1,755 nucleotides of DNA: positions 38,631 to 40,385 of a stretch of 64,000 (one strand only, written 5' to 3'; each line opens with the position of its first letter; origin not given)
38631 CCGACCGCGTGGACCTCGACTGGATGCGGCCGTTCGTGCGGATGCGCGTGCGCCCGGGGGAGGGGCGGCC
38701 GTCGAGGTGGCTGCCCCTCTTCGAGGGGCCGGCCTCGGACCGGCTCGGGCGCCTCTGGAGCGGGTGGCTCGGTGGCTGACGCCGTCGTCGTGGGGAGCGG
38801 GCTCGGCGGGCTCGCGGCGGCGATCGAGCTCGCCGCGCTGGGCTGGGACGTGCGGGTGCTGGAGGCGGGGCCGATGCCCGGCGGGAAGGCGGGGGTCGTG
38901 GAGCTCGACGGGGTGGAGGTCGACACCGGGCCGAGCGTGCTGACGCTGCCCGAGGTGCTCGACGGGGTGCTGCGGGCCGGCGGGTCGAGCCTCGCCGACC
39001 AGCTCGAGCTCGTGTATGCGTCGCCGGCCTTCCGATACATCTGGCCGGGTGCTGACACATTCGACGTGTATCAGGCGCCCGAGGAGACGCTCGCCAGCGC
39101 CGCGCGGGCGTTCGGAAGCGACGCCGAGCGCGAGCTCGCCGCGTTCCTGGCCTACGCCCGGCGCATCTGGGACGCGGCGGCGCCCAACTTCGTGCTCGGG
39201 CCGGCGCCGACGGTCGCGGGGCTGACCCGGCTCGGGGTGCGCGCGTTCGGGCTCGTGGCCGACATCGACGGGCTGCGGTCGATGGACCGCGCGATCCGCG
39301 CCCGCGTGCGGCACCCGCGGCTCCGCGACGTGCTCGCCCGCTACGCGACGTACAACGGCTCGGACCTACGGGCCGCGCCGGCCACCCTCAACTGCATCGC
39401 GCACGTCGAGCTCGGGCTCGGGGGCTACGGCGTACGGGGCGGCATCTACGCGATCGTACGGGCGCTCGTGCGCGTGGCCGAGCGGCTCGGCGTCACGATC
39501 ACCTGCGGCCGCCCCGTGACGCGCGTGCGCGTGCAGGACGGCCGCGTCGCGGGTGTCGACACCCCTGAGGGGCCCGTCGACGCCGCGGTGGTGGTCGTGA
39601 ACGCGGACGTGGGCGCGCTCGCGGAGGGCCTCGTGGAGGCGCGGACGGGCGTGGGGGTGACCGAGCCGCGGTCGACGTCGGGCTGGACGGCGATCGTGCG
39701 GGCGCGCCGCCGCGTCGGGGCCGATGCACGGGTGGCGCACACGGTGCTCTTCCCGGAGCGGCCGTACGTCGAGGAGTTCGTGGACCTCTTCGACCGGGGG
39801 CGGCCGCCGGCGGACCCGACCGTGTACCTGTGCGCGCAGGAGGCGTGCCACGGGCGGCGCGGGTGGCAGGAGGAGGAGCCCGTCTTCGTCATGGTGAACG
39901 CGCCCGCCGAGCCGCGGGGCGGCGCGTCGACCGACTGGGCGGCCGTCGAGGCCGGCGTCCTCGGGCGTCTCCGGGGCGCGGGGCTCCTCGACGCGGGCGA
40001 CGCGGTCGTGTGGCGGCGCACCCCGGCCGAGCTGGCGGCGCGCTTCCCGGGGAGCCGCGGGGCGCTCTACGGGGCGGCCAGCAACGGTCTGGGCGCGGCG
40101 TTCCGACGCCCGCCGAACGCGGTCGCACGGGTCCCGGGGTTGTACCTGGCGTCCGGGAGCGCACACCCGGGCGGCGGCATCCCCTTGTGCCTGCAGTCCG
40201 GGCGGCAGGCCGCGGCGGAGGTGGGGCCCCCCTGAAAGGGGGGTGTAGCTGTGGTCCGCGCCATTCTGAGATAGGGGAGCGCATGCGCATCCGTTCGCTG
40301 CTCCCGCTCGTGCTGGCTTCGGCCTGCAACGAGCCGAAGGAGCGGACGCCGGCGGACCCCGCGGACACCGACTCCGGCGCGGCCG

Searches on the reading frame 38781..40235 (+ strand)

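Call 58: search_protein_families(library=ncbifam, proteins=[window:38781-40235:+], max_evalue=0.001)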
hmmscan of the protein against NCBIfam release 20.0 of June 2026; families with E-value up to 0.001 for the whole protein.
window:38781-40235:+ (484 aa): 21 families
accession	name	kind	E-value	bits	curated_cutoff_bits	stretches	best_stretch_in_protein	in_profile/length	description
NF045637.1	carotdesatCrtDProt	equivalog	9e-110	367.5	580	1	2-481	2-482/485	1-hydroxycarotenoid 3,4-desaturase CrtD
TIGR02734.1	crtI_fam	subfamily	8.7e-71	239.1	238.1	1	1-480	1-487/504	phytoene desaturase family protein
NF042421.1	hydcarot_desat_CrtD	equivalog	1.2e-61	208.7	500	1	1-478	4-480/487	1-hydroxycarotenoid 3,4-desaturase CrtD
NF058655.1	CrtID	equivalog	6.4e-56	190.2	640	1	2-478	2-478/478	bifunctional phytoene desaturase/3,4-desaturase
NF005560.0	PRK07233.1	equivalog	9.9e-12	44.4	252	2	2-48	4-50/435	hypothetical protein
TIGR03467.1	HpnE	equivalog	9.9e-11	41.6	283.05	1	2-54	2-56/430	hydroxysqualene dehydroxylase HpnE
TIGR02730.1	carot_isom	equivalog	2.3e-10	39.9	586.9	1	1-54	3-56/493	carotenoid isomerase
NF045689.1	BCarotKetCrtO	equivalog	2.5e-07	29.6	1000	1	2-265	7-285/563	beta-carotene ketolase CrtO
NF001933.0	PRK00711.1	subfamily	2.6e-06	26.7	383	1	223-276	201-254/429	D-amino acid dehydrogenase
TIGR02352.1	thiamin_ThiO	equivalog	1.2e-05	24.6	250.8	0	224-283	152-209/351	glycine oxidase ThiO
NF008845.0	PRK11883.1-5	equivalog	2.7e-05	22.7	560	0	2-52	8-64/468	protoporphyrinogen oxidase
NF006130.0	PRK08274.1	equivalog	5.7e-05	22.1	369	1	219-274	128-188/467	FAD-dependent tricarballylate dehydrogenase TcuA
TIGR02732.1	zeta_caro_desat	equivalog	6.2e-05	22.1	622.15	1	3-51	4-53/474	9,9'-di-cis-zeta-carotene desaturase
NF050086.1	pipecolate_AmaA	exception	6.2e-05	21.8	600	0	2-38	29-65/425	L-pipecolate oxidase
TIGR02485.1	CobZ_N-term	equivalog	6.5e-05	21.9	372.55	0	219-275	124-184/437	FAD-dependent tricarballylate dehydrogenase TcuA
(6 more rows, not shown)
